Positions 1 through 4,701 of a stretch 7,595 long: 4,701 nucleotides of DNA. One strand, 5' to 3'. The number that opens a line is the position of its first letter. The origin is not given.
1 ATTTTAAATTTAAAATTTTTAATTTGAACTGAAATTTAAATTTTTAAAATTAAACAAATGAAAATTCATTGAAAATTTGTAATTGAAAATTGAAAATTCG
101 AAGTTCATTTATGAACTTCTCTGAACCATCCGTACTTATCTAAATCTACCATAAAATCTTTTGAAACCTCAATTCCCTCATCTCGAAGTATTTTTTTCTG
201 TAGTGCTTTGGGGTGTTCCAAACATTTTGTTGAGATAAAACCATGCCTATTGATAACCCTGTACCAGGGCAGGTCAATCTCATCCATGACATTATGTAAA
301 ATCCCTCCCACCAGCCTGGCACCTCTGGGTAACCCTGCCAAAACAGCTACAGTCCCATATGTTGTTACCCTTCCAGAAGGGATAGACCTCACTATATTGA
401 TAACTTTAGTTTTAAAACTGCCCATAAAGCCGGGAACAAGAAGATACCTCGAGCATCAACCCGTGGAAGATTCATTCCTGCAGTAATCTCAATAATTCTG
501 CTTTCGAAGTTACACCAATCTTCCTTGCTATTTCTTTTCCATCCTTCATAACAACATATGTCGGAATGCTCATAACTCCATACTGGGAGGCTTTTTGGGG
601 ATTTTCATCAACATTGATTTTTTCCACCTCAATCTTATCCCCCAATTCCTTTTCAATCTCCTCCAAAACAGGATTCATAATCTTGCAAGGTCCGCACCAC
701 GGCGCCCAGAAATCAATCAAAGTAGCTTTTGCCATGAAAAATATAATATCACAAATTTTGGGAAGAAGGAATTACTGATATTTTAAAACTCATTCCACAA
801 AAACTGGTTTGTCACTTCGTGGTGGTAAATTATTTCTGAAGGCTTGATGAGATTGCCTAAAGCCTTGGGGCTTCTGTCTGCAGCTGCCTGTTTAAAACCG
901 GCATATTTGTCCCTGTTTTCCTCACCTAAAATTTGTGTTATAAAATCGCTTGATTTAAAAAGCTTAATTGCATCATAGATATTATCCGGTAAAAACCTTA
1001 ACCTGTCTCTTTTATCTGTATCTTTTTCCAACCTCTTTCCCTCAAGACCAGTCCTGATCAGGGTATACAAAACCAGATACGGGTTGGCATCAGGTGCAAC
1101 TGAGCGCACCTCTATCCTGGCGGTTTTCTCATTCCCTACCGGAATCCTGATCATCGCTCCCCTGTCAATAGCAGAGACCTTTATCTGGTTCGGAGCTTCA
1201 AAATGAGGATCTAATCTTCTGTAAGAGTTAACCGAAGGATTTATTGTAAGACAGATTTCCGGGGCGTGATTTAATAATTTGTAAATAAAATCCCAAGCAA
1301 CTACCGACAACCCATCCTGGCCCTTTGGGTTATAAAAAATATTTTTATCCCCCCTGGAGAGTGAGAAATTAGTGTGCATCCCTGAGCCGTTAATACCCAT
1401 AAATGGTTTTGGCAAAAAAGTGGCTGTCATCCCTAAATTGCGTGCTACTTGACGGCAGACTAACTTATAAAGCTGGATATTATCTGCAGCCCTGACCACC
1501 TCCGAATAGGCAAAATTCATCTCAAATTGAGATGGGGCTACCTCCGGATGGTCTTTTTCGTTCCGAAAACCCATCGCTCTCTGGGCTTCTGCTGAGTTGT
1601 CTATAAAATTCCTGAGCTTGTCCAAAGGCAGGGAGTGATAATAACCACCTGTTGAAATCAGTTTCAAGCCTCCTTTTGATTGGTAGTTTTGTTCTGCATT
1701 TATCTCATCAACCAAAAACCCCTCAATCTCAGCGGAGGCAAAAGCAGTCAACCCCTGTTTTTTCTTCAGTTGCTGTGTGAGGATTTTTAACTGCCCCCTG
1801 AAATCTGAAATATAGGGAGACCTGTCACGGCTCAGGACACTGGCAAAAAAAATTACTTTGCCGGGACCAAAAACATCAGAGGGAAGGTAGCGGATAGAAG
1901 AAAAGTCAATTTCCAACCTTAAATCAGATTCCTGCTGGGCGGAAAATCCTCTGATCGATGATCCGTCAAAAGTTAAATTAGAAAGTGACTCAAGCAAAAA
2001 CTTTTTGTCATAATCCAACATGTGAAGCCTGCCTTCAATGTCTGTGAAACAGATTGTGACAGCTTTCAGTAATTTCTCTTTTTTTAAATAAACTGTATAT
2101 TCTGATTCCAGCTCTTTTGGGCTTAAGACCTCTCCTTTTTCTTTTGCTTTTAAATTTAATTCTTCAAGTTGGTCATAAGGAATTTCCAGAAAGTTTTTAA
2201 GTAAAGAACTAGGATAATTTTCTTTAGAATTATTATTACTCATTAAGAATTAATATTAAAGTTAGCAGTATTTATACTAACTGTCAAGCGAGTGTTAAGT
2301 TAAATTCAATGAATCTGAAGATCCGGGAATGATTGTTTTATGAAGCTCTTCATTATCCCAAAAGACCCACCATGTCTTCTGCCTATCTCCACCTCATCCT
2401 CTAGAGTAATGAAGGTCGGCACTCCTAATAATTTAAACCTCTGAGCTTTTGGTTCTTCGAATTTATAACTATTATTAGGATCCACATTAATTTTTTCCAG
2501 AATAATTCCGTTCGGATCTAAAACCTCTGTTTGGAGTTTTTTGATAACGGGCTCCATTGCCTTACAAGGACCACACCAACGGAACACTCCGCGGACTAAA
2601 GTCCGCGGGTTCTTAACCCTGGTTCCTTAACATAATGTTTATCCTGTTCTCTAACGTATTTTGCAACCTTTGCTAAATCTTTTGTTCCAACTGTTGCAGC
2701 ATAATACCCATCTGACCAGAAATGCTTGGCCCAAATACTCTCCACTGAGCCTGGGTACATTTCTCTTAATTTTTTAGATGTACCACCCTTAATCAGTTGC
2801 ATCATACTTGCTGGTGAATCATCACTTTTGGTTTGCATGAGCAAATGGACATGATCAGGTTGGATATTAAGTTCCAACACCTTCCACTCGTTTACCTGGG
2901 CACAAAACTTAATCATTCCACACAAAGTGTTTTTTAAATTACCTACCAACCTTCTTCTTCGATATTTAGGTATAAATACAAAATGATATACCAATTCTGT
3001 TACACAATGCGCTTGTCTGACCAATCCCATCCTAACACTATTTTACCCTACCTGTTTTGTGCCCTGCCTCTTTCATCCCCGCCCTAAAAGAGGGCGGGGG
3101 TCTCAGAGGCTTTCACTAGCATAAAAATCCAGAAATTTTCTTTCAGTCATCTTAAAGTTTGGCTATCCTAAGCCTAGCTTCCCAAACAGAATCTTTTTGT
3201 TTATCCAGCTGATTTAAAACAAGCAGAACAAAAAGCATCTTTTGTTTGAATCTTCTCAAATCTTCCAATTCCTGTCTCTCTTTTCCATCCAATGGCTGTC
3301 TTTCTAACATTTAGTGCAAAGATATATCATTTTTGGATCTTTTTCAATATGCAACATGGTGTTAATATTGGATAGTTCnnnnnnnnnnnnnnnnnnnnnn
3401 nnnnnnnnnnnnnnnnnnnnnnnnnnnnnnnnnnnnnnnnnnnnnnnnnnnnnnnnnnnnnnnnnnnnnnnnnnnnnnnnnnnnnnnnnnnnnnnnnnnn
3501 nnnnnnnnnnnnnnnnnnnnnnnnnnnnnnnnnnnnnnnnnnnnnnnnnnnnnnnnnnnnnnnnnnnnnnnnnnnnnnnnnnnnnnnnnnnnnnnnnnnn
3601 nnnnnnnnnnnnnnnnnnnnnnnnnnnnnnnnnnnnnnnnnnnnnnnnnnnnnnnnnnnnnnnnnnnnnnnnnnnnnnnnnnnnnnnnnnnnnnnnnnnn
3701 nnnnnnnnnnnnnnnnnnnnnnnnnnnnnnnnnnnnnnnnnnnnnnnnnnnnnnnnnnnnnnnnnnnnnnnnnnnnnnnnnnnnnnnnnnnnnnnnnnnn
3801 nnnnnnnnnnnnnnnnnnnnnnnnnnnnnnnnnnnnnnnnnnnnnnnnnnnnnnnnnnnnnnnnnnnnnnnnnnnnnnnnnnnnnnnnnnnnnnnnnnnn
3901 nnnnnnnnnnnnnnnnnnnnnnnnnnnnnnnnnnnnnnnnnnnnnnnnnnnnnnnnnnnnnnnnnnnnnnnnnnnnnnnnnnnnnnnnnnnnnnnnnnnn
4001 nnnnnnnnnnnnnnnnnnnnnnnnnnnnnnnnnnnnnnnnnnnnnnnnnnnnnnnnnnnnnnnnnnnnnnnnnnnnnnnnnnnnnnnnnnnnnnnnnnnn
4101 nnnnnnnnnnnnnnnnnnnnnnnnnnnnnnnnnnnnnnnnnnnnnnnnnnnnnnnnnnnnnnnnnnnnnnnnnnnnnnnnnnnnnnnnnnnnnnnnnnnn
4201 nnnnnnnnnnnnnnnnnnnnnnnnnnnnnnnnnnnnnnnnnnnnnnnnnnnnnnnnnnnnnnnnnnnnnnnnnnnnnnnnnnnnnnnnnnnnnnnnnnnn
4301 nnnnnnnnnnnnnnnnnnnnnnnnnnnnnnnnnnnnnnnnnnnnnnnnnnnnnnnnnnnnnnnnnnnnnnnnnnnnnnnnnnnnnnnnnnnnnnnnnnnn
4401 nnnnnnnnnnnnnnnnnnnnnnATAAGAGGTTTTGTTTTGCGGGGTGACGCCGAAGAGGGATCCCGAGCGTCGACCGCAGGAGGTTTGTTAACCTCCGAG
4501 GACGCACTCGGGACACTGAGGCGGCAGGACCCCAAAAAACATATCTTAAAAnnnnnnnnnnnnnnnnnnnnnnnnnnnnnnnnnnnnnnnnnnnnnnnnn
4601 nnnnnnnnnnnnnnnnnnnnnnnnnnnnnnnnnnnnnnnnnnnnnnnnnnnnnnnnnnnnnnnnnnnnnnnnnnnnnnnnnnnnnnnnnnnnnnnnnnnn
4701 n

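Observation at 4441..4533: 93-nt GC-rich long palindrome (about 68% GC in a roughly 32% GC context) inserted in frame just before helicase motif IV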

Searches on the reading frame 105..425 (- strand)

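Call 8: search_protein_families(library=pfam, proteins=[window:105-425:-])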
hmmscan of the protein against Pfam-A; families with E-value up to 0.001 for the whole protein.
window:105-425:- (106 aa): 1 family
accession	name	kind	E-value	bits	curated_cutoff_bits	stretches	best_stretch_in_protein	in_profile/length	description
PF01035.26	DNA_binding_1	-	8.5e-21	74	27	1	4-85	2-81/81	6-O-methylguanine DNA methyltransferase, DNA binding domain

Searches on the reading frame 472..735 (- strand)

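Call 8: search_protein_families(library=pfam, proteins=[window:472-735:-])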
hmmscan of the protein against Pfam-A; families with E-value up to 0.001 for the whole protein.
window:472-735:- (87 aa): 10 families
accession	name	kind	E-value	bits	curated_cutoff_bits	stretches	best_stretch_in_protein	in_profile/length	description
PF00085.26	Thioredoxin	-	2e-25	89.2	23.5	1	3-86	19-102/103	Thioredoxin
PF13098.12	Thioredoxin_2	-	3.3e-10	40.7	27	1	3-85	6-104/104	Thioredoxin-like domain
PF13905.12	Thioredoxin_8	-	1.3e-08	35.4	27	1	3-46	2-47/94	Thioredoxin-like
PF14595.12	Thioredoxin_9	-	2.6e-08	34.3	25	1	10-68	49-109/129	Thioredoxin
PF13192.12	Thioredoxin_3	-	1e-06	29.1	24.8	1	12-85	8-75/76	Thioredoxin domain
PF08534.16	Redoxin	-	1.5e-05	25.2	26.6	1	3-78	29-107/148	Redoxin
PF05768.20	Glrx-like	-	7.4e-05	23.5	26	1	12-58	8-51/77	Glutaredoxin-like domain (DUF836)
PF13728.12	TraF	-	0.00011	22.6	23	1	4-80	131-218/224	F plasmid transfer operon protein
PF07689.18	KaiB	-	0.00021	21.4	27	1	26-61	20-56/82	KaiB domain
PF00578.27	AhpC-TSA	-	0.00035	20.9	26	1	3-79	26-104/124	AhpC/TSA family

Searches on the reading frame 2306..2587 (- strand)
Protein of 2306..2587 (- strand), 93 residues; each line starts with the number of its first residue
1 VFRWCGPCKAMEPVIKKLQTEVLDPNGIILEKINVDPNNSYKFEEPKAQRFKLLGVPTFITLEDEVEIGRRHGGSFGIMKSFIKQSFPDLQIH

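Call 8: search_protein_families(library=pfam, proteins=[window:2306-2587:-])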
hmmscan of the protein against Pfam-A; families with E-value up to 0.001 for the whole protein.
window:2306-2587:- (93 aa): 2 families
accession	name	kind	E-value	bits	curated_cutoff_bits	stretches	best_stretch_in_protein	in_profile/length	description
PF00085.26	Thioredoxin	-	1.4e-09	38.3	23.5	1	3-74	28-91/103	Thioredoxin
PF13098.12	Thioredoxin_2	-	0.00012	22.8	27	1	4-74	16-93/104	Thioredoxin-like domain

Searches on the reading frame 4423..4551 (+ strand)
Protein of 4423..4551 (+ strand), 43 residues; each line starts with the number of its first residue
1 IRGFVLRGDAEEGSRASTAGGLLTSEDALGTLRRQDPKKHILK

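Call 44: find_homologous_proteins(query=A4, max_evalue=1)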
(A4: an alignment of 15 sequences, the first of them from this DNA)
Query A4 (15 sequences) (43 aa, profile of the alignment): 1 proteins with E <= 1 among 393 candidates.
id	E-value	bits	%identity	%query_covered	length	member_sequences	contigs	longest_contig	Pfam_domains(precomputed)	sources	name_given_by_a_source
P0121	5.0e-10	56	56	63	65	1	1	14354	-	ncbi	-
